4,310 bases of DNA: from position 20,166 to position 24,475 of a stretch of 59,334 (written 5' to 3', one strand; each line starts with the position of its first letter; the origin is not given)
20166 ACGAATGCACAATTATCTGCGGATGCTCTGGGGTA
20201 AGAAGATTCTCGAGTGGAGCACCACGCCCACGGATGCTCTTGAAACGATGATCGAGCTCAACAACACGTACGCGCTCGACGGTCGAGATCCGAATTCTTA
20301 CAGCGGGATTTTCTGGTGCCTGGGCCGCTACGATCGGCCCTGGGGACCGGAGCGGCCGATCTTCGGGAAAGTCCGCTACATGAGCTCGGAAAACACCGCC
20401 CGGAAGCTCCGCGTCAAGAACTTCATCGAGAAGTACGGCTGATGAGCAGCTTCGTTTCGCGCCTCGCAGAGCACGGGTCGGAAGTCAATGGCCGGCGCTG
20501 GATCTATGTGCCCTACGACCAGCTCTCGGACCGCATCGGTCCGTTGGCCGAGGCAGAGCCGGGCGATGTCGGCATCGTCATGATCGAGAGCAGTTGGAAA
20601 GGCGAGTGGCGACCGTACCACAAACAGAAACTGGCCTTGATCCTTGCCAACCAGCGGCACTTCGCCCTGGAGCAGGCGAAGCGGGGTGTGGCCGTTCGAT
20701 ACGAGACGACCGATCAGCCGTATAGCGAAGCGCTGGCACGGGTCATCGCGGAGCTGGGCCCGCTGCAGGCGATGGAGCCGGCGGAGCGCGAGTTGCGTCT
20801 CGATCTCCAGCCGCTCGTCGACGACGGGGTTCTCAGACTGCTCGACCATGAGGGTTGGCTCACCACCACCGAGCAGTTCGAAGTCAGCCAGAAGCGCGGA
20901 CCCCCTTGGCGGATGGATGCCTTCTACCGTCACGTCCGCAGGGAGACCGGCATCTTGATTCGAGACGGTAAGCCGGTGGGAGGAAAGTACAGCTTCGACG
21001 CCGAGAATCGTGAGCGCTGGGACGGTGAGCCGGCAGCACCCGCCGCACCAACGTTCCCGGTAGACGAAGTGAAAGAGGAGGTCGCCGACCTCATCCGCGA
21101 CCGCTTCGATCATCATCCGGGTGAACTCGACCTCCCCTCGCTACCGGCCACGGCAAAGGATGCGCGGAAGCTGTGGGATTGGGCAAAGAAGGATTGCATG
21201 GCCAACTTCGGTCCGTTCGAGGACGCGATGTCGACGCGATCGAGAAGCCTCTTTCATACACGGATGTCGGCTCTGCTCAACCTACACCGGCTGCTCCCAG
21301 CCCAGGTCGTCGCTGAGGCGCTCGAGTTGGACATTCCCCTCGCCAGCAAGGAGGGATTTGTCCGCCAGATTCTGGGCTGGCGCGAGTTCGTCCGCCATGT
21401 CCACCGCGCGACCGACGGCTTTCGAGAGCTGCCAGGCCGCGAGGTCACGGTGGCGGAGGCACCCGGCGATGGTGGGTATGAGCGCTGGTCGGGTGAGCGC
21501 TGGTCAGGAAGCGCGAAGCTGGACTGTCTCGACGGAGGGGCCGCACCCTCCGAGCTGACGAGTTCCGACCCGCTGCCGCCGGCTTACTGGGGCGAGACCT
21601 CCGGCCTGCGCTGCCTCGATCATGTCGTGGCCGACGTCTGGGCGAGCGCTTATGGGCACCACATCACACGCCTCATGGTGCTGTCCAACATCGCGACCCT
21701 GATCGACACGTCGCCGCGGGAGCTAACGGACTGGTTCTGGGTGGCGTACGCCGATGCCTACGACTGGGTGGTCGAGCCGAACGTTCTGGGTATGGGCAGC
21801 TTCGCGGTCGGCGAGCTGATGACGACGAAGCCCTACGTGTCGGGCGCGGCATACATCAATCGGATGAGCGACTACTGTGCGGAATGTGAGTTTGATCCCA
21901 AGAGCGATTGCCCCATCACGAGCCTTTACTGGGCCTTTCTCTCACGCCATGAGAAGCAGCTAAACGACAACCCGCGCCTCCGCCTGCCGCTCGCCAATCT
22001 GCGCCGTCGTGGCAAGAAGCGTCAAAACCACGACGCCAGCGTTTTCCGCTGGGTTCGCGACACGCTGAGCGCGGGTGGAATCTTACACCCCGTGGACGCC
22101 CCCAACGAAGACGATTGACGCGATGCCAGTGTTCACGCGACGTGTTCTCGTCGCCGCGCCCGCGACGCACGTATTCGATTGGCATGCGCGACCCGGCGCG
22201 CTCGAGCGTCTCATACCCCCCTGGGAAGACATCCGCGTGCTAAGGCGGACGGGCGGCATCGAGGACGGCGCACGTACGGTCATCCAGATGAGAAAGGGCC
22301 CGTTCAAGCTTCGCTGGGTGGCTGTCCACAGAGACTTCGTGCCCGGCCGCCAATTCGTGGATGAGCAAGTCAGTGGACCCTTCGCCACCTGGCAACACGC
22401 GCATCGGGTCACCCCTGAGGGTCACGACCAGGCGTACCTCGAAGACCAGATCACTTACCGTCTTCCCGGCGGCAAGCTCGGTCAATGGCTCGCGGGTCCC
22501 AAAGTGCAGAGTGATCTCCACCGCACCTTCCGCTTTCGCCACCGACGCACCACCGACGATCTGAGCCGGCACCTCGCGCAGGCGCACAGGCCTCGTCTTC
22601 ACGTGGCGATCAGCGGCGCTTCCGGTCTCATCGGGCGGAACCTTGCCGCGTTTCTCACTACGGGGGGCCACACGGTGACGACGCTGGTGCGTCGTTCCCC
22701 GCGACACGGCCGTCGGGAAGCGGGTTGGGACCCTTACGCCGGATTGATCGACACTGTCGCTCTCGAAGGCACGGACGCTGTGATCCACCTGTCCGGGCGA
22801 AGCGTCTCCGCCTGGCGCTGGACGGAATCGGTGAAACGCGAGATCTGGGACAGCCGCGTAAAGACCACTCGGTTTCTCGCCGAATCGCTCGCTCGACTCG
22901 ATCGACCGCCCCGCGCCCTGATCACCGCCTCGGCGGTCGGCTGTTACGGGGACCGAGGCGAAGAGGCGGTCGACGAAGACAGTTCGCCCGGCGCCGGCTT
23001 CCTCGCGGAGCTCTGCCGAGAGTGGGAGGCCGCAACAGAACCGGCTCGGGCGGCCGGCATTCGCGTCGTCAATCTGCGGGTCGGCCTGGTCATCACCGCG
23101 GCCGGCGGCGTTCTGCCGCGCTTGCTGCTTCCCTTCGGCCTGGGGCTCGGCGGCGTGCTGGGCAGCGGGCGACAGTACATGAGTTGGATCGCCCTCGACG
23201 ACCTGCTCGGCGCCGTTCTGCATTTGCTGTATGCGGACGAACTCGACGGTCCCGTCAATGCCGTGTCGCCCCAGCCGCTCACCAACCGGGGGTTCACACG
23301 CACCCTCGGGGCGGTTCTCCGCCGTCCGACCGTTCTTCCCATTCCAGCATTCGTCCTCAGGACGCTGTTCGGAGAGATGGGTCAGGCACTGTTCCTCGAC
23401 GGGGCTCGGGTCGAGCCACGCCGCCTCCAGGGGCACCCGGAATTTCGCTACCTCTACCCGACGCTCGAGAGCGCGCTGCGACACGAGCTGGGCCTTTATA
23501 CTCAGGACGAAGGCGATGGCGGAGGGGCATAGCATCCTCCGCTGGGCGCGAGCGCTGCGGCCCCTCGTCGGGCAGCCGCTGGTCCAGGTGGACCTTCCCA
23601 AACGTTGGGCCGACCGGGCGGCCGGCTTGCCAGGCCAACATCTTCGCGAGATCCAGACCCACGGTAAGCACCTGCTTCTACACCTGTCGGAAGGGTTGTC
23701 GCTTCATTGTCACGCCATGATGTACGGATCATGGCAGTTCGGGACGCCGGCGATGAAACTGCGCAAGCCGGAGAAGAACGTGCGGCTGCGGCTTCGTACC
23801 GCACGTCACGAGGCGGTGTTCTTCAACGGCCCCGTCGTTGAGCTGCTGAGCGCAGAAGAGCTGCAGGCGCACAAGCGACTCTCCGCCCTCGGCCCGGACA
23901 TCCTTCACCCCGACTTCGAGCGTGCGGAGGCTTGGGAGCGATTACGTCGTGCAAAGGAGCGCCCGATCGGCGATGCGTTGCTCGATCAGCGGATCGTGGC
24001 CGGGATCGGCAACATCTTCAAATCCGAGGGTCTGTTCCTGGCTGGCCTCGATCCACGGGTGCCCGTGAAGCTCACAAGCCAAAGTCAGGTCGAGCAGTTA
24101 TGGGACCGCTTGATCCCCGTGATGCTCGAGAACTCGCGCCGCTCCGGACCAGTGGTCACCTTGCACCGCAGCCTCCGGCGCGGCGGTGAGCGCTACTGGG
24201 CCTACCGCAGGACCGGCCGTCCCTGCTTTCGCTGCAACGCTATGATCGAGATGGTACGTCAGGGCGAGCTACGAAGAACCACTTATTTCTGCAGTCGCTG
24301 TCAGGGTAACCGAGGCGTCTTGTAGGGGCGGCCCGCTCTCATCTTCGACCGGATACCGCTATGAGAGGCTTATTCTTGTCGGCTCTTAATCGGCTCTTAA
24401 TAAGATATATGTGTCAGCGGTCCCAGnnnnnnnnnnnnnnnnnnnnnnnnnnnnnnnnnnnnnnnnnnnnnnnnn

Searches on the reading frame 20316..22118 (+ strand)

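Call 63: search_protein_families(library=pfam, proteins=[window:20316-22118:+], max_evalue=0.00001)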
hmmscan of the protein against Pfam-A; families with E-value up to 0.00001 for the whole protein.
window:20316-22118:+ (600 aa): 1 family
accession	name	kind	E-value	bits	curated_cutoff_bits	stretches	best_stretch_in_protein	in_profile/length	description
PF04244.19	DPRP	-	2.2e-49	168.7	22.1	1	65-272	3-220/224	Deoxyribodipyrimidine photo-lyase-related protein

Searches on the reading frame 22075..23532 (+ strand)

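Call 63: search_protein_families(library=pfam, proteins=[window:22075-23532:+], max_evalue=0.00001)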
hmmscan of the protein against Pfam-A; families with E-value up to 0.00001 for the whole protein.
window:22075-23532:+ (485 aa): 3 families
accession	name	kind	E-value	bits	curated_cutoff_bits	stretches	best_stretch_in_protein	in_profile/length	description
PF01370.27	Epimerase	-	2e-17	63.8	20.9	1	178-387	2-227/240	NAD dependent epimerase/dehydratase family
PF08338.16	DUF1731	-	7.5e-15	54.8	27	1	423-470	1-46/47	Domain of unknown function (DUF1731)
PF03364.25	Polyketide_cyc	-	2.3e-09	38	23.4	1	26-145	1-115/126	Polyketide cyclase / dehydrase and lipid transport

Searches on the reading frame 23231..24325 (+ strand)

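Call 63: search_protein_families(library=pfam, proteins=[window:23231-24325:+], max_evalue=0.00001)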
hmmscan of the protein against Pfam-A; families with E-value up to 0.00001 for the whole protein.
window:23231-24325:+ (364 aa): 2 families
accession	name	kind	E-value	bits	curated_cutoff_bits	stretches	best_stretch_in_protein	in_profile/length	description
PF06831.19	H2TH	-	5.1e-17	62.1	34.7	1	220-301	1-81/93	Formamidopyrimidine-DNA glycosylase H2TH domain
PF01149.29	Fapy_DNA_glyco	-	5.1e-10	40.4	25.5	1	96-199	1-109/117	Formamidopyrimidine-DNA glycosylase N-terminal domain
